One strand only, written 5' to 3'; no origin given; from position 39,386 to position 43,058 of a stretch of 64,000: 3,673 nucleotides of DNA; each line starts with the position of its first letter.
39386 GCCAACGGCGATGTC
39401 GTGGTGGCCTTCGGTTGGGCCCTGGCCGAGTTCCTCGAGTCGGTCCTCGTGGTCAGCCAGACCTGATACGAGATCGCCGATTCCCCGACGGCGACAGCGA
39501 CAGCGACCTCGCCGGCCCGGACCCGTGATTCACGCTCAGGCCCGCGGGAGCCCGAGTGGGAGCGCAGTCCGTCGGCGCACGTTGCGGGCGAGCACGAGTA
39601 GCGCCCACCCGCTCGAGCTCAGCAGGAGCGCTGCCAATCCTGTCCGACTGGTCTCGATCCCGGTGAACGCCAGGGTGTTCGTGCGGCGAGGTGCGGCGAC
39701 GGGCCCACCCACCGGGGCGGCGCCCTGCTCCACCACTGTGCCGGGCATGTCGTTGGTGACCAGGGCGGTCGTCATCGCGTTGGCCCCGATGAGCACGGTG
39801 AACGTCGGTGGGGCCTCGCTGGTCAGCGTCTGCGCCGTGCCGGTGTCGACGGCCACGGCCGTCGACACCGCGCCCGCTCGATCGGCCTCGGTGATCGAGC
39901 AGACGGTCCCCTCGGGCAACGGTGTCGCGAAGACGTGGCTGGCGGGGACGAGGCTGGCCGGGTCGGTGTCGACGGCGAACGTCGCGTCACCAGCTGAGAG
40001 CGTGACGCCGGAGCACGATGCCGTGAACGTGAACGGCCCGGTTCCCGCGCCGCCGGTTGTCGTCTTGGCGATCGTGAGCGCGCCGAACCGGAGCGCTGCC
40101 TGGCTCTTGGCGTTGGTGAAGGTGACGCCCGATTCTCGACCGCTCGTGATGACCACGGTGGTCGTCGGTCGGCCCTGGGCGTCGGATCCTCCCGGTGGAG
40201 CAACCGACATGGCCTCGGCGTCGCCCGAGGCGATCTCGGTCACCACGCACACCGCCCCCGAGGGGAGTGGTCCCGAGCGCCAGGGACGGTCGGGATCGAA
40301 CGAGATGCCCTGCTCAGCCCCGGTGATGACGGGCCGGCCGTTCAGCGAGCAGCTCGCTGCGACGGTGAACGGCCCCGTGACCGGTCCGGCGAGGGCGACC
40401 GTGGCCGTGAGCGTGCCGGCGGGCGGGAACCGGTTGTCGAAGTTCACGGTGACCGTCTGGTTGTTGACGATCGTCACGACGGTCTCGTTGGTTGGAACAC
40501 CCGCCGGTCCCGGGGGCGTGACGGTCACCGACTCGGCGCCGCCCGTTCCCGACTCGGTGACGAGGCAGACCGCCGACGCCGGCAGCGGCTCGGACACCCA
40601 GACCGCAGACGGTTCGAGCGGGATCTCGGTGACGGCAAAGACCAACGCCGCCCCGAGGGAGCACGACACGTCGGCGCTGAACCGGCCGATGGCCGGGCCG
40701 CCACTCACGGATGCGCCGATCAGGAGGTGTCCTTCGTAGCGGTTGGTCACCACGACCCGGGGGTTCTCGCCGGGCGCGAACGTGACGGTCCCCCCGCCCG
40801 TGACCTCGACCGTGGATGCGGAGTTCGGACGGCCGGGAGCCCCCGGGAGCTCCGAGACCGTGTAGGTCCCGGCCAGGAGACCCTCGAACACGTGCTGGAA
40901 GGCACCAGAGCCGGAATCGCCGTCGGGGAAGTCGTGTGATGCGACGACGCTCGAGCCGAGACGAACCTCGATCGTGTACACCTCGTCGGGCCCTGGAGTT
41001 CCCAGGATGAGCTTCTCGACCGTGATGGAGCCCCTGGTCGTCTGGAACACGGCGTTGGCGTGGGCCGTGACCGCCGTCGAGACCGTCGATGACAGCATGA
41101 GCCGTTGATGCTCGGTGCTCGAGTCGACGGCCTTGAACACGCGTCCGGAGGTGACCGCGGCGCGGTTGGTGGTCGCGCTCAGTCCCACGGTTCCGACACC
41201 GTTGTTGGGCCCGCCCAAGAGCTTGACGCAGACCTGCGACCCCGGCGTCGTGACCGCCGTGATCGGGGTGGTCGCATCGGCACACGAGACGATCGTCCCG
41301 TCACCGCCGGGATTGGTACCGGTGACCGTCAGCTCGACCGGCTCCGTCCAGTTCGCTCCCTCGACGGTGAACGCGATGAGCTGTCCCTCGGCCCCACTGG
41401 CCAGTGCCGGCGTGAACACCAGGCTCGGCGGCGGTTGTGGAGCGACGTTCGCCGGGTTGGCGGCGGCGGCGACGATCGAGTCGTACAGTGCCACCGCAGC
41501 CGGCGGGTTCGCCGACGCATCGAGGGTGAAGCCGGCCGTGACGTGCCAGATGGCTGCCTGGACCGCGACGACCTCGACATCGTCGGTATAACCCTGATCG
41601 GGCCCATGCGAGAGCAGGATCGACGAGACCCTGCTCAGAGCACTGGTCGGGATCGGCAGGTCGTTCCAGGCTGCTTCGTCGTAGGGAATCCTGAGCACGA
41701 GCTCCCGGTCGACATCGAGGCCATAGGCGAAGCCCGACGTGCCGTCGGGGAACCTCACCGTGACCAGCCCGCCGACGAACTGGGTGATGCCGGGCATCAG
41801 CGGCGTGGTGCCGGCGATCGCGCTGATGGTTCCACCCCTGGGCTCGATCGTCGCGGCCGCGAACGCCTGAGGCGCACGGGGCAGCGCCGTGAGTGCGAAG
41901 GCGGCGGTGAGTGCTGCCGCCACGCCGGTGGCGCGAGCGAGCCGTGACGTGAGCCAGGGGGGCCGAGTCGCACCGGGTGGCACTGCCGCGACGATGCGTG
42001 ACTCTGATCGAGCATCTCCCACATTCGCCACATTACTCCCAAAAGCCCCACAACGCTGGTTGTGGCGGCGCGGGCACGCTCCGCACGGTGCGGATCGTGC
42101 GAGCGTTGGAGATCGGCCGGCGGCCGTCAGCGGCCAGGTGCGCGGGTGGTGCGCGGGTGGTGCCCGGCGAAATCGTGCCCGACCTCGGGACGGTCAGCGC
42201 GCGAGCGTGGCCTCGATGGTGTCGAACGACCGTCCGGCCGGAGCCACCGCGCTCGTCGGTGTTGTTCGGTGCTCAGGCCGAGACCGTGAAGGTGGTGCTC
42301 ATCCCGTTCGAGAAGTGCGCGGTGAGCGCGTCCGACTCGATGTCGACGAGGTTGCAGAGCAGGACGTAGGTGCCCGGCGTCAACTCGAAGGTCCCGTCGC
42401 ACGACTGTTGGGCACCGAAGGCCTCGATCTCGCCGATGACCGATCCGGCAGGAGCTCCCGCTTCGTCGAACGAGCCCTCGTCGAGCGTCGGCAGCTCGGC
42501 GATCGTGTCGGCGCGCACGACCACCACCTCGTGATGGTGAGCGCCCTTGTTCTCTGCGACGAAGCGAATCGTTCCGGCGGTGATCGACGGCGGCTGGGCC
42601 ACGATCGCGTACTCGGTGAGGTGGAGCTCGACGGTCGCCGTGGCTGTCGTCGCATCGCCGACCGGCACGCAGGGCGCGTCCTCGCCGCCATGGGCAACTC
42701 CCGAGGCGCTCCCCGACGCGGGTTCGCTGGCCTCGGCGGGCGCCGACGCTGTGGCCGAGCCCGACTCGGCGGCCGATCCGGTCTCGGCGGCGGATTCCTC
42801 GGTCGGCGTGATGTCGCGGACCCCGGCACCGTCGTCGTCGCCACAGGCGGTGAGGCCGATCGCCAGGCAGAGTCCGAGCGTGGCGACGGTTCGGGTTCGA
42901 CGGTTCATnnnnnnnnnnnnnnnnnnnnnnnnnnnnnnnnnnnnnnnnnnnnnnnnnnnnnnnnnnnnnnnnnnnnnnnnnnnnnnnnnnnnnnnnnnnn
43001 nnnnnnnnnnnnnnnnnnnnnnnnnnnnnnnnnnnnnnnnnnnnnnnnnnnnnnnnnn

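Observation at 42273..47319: Fe(III)-type ABC importer with no ATPase, translationally coupled to a GT-C-like membrane protein and a cupredoxin lipoprotein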

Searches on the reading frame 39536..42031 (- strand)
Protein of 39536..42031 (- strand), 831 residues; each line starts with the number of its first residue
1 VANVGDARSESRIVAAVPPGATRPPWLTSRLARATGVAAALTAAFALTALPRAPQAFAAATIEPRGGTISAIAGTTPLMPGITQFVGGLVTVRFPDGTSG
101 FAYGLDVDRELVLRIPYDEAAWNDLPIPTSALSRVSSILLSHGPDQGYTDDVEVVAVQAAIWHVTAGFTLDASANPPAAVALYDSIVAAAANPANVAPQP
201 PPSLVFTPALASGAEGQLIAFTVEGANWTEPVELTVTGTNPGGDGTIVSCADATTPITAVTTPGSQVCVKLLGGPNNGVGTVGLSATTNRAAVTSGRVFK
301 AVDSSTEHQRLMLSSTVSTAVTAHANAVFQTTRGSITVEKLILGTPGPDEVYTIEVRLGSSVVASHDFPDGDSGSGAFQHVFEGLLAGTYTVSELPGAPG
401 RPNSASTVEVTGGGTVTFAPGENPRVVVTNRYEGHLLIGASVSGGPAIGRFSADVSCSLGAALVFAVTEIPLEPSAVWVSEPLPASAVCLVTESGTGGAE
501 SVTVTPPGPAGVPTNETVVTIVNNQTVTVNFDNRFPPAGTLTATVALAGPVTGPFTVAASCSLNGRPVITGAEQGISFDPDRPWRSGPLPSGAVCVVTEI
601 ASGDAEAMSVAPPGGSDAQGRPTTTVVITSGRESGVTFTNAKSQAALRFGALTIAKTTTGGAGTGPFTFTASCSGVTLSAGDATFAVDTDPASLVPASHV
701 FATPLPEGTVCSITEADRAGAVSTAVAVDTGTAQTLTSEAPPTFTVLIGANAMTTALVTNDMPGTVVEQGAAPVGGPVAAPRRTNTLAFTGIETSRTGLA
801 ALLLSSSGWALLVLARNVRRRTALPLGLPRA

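Call 3: search_protein_families(library=pfam, proteins=[window:39536-42031:-], max_evalue=0.01)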
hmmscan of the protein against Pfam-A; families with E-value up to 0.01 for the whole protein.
window:39536-42031:- (831 aa): 2 families
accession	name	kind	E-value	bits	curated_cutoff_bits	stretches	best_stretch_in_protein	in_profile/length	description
PF19407.5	DUF5979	-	1.5e-26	93.5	25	3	652-761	1-102/104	Domain of unknown function (DUF5979)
PF08341.16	TED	-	0.0001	23.1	22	1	143-191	48-101/102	Thioester domain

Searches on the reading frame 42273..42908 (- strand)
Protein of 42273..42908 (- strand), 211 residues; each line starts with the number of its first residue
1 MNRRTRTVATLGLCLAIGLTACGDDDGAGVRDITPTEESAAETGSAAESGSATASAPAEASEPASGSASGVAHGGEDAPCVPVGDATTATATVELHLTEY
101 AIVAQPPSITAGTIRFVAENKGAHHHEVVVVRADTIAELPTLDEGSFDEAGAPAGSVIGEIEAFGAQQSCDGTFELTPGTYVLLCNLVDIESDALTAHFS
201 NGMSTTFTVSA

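Call 3: search_protein_families(library=pfam, proteins=[window:42273-42908:-], max_evalue=0.01)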
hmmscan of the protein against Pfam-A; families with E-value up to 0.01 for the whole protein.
window:42273-42908:- (211 aa): 0 families

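Call 5: search_protein_families(library=ncbifam, proteins=[window:42273-42908:-], max_evalue=0.1)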
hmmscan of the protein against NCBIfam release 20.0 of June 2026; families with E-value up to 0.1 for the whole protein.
window:42273-42908:- (211 aa): 5 families
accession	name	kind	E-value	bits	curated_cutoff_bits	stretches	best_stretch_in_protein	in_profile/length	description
NF038033.1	FEA1_rel_lipo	equivalog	8.1e-08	31.4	250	1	14-89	7-85/406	FEA1-related lipoprotein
NF051440.1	CuResCopIPSEAE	equivalog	0.00035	20.4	280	1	68-132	18-83/180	copper-resistant cuproprotein CopI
NF003782.0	PRK05371.1-3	subfamily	0.0021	16.5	711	1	6-87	9-87/648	Xaa-Pro dipeptidyl-peptidase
NF041757.1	EfeO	equivalog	0.0095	15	270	0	86-132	12-58/359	iron uptake system protein EfeO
NF053527.1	lipo_Cory_WKLS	subfamily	0.013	15.4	105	1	8-58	2-49/166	WKL family lipoprotein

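Call 8: find_homologous_proteins(query=window:42276-42908:-)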
Query window:42276-42908:- (211 aa): 96 proteins with E <= 0.001 among 1711 candidates.
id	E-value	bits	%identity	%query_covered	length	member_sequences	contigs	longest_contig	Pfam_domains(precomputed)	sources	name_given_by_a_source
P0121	5.0e-128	442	100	100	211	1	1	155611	-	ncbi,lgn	-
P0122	5.2e-55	204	53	99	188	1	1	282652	-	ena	-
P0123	1.6e-44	170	47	100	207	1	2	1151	-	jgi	jgi:hypothetical protein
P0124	6.3e-42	162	48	62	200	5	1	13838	-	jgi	-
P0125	1.3e-41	161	48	97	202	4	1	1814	-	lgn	-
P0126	3.3e-41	159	43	99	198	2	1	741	PF13473.13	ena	-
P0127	1.8e-40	157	49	92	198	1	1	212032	-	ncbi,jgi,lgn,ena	-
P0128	2.6e-40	156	40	89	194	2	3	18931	-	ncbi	ncbi:MAG: hypothetical protein ACRDJB_00250 [Actinomycetota bacterium]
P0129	1.6e-39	154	44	98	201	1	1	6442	-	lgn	-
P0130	8.4e-39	151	45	99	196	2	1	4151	PF13473.13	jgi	jgi:plastocyanin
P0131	2.3e-38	150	44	98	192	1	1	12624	-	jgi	jgi:hypothetical protein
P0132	3.0e-38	150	46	97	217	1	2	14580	-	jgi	jgi:hypothetical protein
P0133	1.0e-37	148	41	99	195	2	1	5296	-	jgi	jgi:hypothetical protein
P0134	1.7e-37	147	44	97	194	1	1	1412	-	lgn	-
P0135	2.7e-37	146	44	95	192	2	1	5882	-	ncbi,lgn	-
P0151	1.6e-34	137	37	99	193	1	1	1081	PF13473.13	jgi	jgi:hypothetical protein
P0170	5.2e-31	126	37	99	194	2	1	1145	PF13473.13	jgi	jgi:hypothetical protein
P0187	4.2e-28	116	40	99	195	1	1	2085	PF13473.13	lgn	-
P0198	3.9e-21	94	32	98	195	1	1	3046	PF13473.13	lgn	-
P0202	1.4e-20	92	36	62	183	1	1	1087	PF00127.27,PF13473.13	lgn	-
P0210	3.1e-13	68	27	99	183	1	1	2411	PF13473.13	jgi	jgi:uncharacterized cupredoxin-like copper-binding protein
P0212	2.3e-9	55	37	56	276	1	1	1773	PF13473.13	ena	-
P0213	1.5e-8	53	36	64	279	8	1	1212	PF13473.13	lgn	-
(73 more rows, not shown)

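Call 24: predict_structure(alignment_id=A2)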
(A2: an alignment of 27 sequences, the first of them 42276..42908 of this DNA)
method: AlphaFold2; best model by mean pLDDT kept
length: 211 residues; sequences in the alignment: 27
mean_pLDDT: 80.8   pTM: 0.66
mean pLDDT of the five models: 80.8, 79.9, 79.7, 79.5, 78.7
residues with pLDDT >= 90: 129; 70-90: 6; 50-70: 58; < 50: 18
segments of 3 or more residues with pLDDT < 50: 28-30, 41-43
pLDDT, mean of each block of 10 residues (from residue 1): 52 55 50 52 53 58 51 66 97 96 98 98 96 98 97 97 95 98 96 93 98 96
secondary structure, 60 per line:
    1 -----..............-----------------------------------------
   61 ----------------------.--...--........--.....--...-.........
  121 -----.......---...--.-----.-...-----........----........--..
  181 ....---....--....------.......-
elements in order: H6-19 E91-98 E101-105 E108-110 E112-120 E126-132 E157-164 E169-176 E179-184 E188-191 E194-197 E204-210

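Call 29: fold_search(model_id=the predicted structure, library=pdb)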
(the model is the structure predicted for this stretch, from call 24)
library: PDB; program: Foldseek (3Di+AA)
matches with E <= 10: 1160; with E <= 0.001: 153
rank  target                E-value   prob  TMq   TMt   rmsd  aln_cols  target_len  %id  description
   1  6kol                  5.5e-07  1.00  0.42  0.67   4.6       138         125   26  Crystal structure of auracyanin from photosynthetic bacterium Roseiflexus castenholzii (released 2020-01-29)
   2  1qhq                  3.5e-06  1.00  0.43  0.63   3.6       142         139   22  AURACYANIN, A BLUE COPPER PROTEIN FROM THE GREEN THERMOPHILIC PHOTOSYNTHETIC BACTERIUM CHLOROFLEXUS AURANTIACUS (released 2001-03-07)
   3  7wgu_A                7.7e-06  1.00  0.31  0.19   2.8        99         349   19  Crystal structure of metal-binding protein EfeO from Escherichia coli (released 2022-12-14)
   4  7z3f_B                7.7e-06  1.00  0.35  0.55   7.4       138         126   14  Crystal structure of the cupredoxin AcoP from Acidithiobacillus ferrooxidans, oxidized form (released 2023-09-13)
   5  7z3i_A                8.2e-06  1.00  0.37  0.53   6.7       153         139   14  Crystal structure of the cupredoxin AcoP from Acidithiobacillus ferrooxidans, M171A mutant (released 2023-09-13)
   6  7z3b_A                1.5e-05  1.00  0.36  0.53   6.5       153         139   14  Crystal structure of the cupredoxin AcoP from Acidithiobacillus ferrooxidans, reduced form (released 2023-09-13)
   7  9hu7                  2.1e-05  1.00  0.31  0.24   9.3       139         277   14  Mutant M298C6a of the small laccase (SLAC) from Streptomyces coelicolor (released 2026-01-14)
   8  7wgu_B                3.1e-05  1.00  0.34  0.21   5.1       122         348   16  Crystal structure of metal-binding protein EfeO from Escherichia coli (released 2022-12-14)
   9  3ta4_F                3.1e-05  1.00  0.33  0.26   9.0       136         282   13  Small laccase from Amycolatopsis sp. ATCC 39116 complexed with 1-(3,4-dimethoxyphenyl)-2-(2-methoxyphenoxy)-1,3-dihydr (released 2012-09-12)
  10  9l6d_B                3.3e-05  1.00  0.39  0.54   4.8       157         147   17  the crystal structure of Azurin-LBT (released 2025-12-24)
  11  6fdj_J                3.7e-05  1.00  0.33  0.26   8.8       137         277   17  Crystal Structure of Two-Domain Laccase mutant H165A from Streptomyces griseoflavus with high copper ions occupancy (released 2019-01-30)
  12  6zij_F                4.2e-05  1.00  0.33  0.26   9.0       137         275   17  Crystal Structure of Two-Domain Laccase mutant R240H from Streptomyces griseoflavus (released 2021-05-05)
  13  7puh_A                4.7e-05  1.00  0.33  0.26   9.2       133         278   18  Crystal Structure of Two-Domain Laccase mutant H165A/R240H from Streptomyces griseoflavus (released 2022-01-19)
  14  6zip_A                4.7e-05  1.00  0.32  0.25   8.8       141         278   16  Crystal Structure of Two-Domain Laccase mutant R240A from Streptomyces griseoflavus (released 2021-05-05)
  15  7b4y_A                5.3e-05  1.00  0.33  0.26   8.9       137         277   16  Structure of the M298L mutant of the Streptomyces coelicolor small laccase T1 copper axial ligand (released 2022-02-09)
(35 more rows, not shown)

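Call 56: find_encoding_contigs(protein=P0121, flank=1000, max_places=3)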
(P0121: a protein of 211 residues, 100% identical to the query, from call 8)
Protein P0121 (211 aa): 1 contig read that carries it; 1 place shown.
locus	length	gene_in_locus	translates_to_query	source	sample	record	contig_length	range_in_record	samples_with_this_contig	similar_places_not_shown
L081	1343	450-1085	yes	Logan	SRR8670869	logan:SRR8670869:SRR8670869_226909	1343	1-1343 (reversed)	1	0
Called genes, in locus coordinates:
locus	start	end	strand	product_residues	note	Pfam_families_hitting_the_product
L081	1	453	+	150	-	?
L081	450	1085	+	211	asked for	-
